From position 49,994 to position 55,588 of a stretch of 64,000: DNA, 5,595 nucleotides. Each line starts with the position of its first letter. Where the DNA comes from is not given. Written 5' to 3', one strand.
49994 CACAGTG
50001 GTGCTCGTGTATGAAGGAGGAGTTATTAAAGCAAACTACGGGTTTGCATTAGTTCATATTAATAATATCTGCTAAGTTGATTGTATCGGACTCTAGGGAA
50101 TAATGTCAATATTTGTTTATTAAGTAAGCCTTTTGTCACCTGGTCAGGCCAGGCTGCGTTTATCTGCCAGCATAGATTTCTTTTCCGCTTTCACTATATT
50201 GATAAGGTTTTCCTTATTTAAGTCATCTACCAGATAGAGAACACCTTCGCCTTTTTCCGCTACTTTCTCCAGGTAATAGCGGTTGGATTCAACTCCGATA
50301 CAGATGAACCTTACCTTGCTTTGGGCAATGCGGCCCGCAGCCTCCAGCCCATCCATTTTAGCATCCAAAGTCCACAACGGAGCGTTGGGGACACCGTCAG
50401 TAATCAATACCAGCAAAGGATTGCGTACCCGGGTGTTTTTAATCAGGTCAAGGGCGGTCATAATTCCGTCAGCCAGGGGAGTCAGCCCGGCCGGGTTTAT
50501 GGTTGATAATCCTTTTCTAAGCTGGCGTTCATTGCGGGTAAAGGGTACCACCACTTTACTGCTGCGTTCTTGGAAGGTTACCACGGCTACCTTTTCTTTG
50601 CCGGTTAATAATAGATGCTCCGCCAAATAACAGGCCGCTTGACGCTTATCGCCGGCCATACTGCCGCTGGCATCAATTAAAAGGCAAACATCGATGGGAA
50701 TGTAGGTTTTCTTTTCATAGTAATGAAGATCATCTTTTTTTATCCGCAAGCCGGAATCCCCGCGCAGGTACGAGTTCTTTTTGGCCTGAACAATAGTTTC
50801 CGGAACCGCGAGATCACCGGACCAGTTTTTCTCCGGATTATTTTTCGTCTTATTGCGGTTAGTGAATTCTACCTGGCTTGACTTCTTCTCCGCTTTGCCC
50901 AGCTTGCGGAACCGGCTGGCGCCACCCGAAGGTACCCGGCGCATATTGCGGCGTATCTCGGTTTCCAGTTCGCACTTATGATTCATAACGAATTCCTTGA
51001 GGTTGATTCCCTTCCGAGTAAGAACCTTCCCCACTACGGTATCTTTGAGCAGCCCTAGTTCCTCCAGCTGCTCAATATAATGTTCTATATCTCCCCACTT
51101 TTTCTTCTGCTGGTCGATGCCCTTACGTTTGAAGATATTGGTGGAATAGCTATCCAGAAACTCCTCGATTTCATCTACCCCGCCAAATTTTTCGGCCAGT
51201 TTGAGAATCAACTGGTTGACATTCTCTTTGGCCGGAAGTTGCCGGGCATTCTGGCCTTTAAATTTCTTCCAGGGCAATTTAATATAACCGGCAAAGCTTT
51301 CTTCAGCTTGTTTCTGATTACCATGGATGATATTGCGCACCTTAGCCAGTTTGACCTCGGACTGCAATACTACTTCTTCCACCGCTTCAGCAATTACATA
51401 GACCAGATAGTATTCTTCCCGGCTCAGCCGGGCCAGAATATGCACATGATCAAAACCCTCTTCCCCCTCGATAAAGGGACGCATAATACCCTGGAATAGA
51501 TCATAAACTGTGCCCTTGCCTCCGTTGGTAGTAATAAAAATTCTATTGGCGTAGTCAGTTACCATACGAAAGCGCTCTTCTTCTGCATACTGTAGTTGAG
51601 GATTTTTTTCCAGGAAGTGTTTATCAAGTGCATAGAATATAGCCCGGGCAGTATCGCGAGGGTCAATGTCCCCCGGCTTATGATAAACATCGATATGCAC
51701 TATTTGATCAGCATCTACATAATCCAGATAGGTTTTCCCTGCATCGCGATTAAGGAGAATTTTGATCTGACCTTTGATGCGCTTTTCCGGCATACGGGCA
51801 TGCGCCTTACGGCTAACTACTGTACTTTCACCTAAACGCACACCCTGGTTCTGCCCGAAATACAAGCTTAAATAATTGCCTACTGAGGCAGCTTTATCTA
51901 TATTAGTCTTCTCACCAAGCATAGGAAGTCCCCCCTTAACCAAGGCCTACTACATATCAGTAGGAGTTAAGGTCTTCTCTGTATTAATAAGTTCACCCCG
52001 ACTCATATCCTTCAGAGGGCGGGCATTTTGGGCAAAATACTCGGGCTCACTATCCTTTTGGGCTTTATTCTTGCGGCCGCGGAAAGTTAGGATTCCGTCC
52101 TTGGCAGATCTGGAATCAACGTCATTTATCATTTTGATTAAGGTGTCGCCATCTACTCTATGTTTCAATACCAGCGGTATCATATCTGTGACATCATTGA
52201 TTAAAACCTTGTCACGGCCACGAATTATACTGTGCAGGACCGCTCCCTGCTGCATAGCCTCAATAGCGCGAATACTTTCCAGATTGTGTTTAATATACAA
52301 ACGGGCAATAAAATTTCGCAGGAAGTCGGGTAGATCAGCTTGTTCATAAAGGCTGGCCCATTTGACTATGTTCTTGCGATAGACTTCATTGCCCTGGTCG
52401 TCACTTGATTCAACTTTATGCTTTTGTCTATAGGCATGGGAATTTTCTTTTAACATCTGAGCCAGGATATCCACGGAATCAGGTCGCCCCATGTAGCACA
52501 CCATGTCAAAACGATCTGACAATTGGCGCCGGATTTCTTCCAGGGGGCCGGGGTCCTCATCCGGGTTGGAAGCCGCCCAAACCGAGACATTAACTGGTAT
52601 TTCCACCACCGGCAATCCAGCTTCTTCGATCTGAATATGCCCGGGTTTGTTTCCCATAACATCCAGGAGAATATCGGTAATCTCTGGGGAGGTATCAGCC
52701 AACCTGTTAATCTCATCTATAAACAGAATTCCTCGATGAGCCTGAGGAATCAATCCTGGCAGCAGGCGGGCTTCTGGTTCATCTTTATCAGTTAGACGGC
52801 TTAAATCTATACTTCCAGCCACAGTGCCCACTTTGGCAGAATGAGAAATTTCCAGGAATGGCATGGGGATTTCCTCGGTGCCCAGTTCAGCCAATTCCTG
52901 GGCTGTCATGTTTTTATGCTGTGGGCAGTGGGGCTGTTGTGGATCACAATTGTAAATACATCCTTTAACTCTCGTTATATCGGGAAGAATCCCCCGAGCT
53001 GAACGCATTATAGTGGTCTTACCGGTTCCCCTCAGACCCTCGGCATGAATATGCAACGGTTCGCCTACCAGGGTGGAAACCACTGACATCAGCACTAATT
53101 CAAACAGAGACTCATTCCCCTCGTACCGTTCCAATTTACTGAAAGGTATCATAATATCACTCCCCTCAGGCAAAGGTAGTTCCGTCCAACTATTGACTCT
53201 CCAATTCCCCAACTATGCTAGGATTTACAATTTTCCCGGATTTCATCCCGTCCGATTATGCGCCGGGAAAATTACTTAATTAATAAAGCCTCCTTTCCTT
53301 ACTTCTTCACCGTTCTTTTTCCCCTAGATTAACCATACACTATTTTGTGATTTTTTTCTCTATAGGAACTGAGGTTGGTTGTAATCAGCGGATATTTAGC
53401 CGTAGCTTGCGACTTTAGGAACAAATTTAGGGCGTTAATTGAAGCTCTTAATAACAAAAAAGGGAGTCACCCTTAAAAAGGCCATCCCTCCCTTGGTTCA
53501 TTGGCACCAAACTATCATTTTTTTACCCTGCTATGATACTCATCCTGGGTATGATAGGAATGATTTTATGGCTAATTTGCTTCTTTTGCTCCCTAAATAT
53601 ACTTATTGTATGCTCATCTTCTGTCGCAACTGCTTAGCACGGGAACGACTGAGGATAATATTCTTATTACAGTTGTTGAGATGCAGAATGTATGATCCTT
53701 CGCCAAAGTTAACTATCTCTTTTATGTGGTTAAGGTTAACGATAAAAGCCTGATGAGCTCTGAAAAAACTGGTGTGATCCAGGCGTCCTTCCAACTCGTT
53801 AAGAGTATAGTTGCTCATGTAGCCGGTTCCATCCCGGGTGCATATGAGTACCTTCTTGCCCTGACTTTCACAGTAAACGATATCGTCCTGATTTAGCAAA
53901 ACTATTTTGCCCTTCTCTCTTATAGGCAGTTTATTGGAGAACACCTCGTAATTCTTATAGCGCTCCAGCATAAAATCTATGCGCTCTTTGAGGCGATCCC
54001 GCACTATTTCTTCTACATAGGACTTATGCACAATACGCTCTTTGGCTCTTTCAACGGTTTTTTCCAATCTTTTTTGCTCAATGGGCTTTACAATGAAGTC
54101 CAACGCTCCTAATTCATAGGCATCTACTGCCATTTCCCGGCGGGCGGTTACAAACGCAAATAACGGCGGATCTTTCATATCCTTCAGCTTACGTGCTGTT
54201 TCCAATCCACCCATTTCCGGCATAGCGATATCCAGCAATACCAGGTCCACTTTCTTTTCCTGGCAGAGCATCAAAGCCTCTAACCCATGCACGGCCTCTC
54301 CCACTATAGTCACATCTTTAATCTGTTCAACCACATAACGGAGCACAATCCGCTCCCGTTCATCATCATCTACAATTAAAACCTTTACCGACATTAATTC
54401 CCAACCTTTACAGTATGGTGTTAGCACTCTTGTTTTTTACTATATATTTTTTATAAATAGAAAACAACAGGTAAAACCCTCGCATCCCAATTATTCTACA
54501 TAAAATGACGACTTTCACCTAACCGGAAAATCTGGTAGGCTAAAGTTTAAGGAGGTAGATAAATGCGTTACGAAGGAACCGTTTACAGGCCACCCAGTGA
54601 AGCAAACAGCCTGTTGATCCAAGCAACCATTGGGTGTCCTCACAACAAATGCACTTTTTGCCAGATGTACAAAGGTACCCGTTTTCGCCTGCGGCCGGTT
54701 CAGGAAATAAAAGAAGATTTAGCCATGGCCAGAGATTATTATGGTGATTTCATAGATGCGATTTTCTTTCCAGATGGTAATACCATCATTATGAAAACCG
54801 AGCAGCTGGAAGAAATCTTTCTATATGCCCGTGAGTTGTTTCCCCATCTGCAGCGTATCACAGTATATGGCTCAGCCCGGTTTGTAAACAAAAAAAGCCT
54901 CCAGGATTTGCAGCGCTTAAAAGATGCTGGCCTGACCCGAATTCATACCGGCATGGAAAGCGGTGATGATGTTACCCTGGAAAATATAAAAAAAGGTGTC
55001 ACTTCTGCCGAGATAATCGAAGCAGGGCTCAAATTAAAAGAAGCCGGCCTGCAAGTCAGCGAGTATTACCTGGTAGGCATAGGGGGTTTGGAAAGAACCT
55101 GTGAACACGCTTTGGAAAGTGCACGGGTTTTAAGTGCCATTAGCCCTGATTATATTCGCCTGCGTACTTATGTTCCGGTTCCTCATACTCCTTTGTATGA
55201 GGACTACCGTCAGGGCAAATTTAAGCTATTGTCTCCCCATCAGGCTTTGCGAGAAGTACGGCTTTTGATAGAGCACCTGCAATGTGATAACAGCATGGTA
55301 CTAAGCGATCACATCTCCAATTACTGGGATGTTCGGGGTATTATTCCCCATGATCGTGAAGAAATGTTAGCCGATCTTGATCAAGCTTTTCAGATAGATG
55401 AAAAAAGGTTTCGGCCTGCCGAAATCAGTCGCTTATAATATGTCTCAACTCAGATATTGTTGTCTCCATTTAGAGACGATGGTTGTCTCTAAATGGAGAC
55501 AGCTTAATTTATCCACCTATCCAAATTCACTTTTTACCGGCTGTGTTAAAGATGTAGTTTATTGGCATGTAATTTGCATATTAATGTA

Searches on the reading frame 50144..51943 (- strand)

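Call 15: search_protein_families(library=pfam, proteins=[window:50144-51943:-], max_evalue=0.001)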
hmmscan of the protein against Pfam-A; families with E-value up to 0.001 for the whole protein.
window:50144-51943:- (599 aa): 3 families
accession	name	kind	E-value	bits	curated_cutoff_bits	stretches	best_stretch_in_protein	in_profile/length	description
PF13519.12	VWA_2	-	1e-12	49.1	27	1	420-517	2-106/107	von Willebrand factor type A domain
PF00092.34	VWA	-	4.6e-09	37.2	23.8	1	418-577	1-167/174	von Willebrand factor type A domain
PF01882.25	DUF58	-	0.00068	19.3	23.4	0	418-549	37-166/216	Protein of unknown function DUF58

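Call 75: search_protein_families(library=ncbifam, proteins=[window:50144-51943:-], max_evalue=0.00001)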
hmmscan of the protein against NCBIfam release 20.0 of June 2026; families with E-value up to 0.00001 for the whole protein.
window:50144-51943:- (599 aa): 5 families
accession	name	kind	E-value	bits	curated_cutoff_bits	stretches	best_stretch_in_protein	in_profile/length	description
TIGR02442.1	Cob-chelat-sub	hypoth_equivalog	1.6e-26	93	779.45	1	344-556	404-620/641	putative cobaltochelatase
TIGR02031.1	BchD-ChlD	equivalog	8.4e-16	57.8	499.55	1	388-530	394-544/608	magnesium chelatase ATPase subunit D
NF009943.0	PRK13406.1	equivalog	4.5e-13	48.6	571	1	395-549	380-543/585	magnesium chelatase subunit D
TIGR03436.1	acidobact_VWFA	subfamily_domain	1.7e-07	31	81.25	1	411-518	61-190/324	VWA domain-containing protein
TIGR03788.1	marine_srt_targ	equivalog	1.6e-06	26.9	551.65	1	414-575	269-431/629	marine proteobacterial sortase target protein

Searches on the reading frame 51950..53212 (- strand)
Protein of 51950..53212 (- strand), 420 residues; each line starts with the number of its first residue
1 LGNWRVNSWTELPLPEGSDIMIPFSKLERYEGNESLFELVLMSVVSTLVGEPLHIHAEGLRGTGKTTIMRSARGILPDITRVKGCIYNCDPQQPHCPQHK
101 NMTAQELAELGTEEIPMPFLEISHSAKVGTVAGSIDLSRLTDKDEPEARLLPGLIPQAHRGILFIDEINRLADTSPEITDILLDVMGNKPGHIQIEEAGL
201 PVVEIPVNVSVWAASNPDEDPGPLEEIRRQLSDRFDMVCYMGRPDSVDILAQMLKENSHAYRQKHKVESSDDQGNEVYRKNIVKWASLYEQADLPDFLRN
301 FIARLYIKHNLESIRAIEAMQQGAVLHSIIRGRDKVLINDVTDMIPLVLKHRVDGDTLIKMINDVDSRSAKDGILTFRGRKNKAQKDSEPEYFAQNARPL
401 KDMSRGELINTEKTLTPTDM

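Call 15: search_protein_families(library=pfam, proteins=[window:51950-53212:-], max_evalue=0.001)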
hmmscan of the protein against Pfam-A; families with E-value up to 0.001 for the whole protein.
window:51950-53212:- (420 aa): 3 families
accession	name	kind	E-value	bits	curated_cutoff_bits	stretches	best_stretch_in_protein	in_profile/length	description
PF17863.7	AAA_lid_2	-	4.1e-08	33.3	22.7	1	302-354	4-55/74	AAA lid domain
PF01078.27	Mg_chelatase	-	5.4e-06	26.4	20.3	1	58-217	28-158/207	Magnesium chelatase, subunit ChlI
PF00493.29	MCM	-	9e-05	22.1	23.3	1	141-240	103-203/224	MCM P-loop domain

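Call 75: search_protein_families(library=ncbifam, proteins=[window:51950-53212:-], max_evalue=0.00001)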
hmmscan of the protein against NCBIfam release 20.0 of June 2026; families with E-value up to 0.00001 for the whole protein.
window:51950-53212:- (420 aa): 3 families
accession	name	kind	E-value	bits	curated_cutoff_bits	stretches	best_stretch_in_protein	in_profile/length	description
TIGR02442.1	Cob-chelat-sub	hypoth_equivalog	3.8e-45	154.5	779.45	1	57-371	30-329/641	putative cobaltochelatase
TIGR02030.1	BchI-ChlI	equivalog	1.4e-31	110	466.95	1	32-359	8-320/337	magnesium chelatase ATPase subunit I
TIGR02031.1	BchD-ChlD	equivalog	1e-21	77.3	499.55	1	57-353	21-271/608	magnesium chelatase ATPase subunit D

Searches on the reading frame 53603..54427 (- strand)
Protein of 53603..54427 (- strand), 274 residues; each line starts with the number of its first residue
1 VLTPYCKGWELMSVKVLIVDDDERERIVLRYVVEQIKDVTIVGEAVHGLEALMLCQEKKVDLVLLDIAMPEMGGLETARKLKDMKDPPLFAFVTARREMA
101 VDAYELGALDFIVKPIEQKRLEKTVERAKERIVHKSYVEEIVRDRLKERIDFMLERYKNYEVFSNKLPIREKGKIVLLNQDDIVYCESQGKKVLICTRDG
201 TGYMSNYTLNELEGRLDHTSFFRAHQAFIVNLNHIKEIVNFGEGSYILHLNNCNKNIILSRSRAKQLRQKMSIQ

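Call 15: search_protein_families(library=pfam, proteins=[window:53603-54427:-], max_evalue=0.001)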
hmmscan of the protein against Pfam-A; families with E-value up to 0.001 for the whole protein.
window:53603-54427:- (274 aa): 2 families
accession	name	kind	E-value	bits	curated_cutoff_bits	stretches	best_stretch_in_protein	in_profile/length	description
PF04397.21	LytTR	-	1.4e-25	89.8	22.6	1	174-271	2-97/98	LytTr DNA-binding domain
PF00072.30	Response_reg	-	8.5e-24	84.3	30.2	1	16-125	1-110/111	Response regulator receiver domain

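Call 75: search_protein_families(library=ncbifam, proteins=[window:53603-54427:-], max_evalue=0.00001)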
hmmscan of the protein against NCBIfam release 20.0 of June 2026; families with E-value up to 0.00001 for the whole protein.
window:53603-54427:- (274 aa): 82 families (the best 25 are shown)
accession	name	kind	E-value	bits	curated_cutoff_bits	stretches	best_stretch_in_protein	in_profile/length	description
NF010684.1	PRK14084.1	equivalog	1.1e-42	146.6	375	1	15-272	2-253/254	response regulator transcription factor LytR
NF008677.0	PRK11697.1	equivalog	9.2e-40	136.5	246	1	14-273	2-237/238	two-component system response regulator BtsR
NF001965.0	PRK00742.1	subfamily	3e-21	76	293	1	12-150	2-139/357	chemotaxis-specific protein-glutamate methyltransferase CheB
NF009206.0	PRK12555.1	subfamily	2.1e-17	63.1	342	1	14-142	1-128/340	chemotaxis-specific protein-glutamate methyltransferase CheB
NF008469.0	PRK11361.1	equivalog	7.2e-17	61.2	714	1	15-133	6-124/461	acetoacetate metabolism transcriptional regulator AtoC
NF007135.0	PRK09581.1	equivalog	1.5e-16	60.3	474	1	12-184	1-167/457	PleD family two-component system response regulator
TIGR02875.1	spore_0_A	equivalog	1.8e-16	60.2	200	1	14-133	3-126/262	sporulation transcription factor Spo0A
NF006900.1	PRK09390.1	equivalog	2e-16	60.1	255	1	14-157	5-147/203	response regulator FixJ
NF007018.1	PRK09483.1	equivalog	3.3e-16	59.6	280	1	14-85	2-73/217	UvrY/SirA/GacA family response regulator transcription factor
NF007935.0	PRK10651.1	equivalog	1.3e-15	57.2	250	1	14-147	7-143/216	two-component system response regulator NarL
NF045505.1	RR_RssB_Pseudo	equivalog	1.3e-14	54.1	700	1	13-135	5-128/394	two-component system response regulator RssB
NF041367.1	CheY_Halo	equivalog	1.5e-14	54.4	200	1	16-126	1-111/114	chemotaxis protein CheY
NF041733.1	resp_reg_CseB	equivalog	3.4e-14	52.8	350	1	15-180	2-162/228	two-component system response regulator CseB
NF052596.1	RR_EAL_PvrR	equivalog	8.2e-14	51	580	1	12-153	2-150/398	response regulator cyclic di-GMP phosphodiesterase PvrR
NF045944.1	ResRegRpaBCyano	equivalog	1.1e-13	51.1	330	1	17-137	1-120/229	response regulator transcription factor RpaB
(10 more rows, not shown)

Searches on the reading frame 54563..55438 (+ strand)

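Call 15: search_protein_families(library=pfam, proteins=[window:54563-55438:+], max_evalue=0.001)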
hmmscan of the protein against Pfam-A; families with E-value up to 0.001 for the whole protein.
window:54563-55438:+ (291 aa): 2 families
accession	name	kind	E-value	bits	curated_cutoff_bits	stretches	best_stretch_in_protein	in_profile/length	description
PF04055.27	Radical_SAM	-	5.2e-18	66.2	29.5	1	21-176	3-154/166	Radical SAM superfamily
PF16199.10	Radical_SAM_C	-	0.00039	20.9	31.9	1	195-240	1-46/85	Radical_SAM C-terminal domain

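Call 75: search_protein_families(library=ncbifam, proteins=[window:54563-55438:+], max_evalue=0.00001)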
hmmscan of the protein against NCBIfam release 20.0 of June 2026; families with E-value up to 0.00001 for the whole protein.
window:54563-55438:+ (291 aa): 9 families
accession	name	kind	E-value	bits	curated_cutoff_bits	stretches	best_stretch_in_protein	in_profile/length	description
TIGR03471.1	HpnJ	equivalog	7.3e-17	61.4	577.6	1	20-217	201-389/472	hopanoid biosynthesis associated radical SAM protein HpnJ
TIGR02026.1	BchE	equivalog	8.3e-14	51.3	481.35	1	14-216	192-388/497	magnesium-protoporphyrin IX monomethyl ester anaerobic oxidative cyclase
TIGR04072.2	rSAM_ladder_B12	equivalog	6.1e-13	48.2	360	1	16-186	180-345/443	lipid biosynthesis B12-binding/radical SAM protein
TIGR01212.1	TIGR01212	equivalog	1.2e-12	47.5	180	1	18-241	21-253/302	tRNA modification radical SAM protein MnmL/YtqA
TIGR04013.1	B12_SAM_MJ_1487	hypoth_equivalog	1.2e-10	40.8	251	1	18-213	153-355/382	TIGR04013 family B12-binding domain/radical SAM domain-containing protein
TIGR01211.1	ELP3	subfamily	2.5e-09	36.2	350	1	58-229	152-323/522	tRNA uridine(34) 5-carboxymethylaminomethyl modification radical SAM/GNAT enzyme Elp3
TIGR04014.1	B12_SAM_MJ_0865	equivalog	5.5e-09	35.3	360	0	120-213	265-356/434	methyl-coenzyme M reductase glutamine C-methyltransferase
TIGR04479.1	bcpD_PhpK_rSAM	subfamily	5.5e-09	34.9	600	1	14-215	239-431/504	PhpK family radical SAM P-methyltransferase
TIGR03975.1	rSAM_ocin_1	subfamily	1.7e-07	30.1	281.85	1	27-177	275-416/606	RiPP maturation radical SAM C-methyltransferase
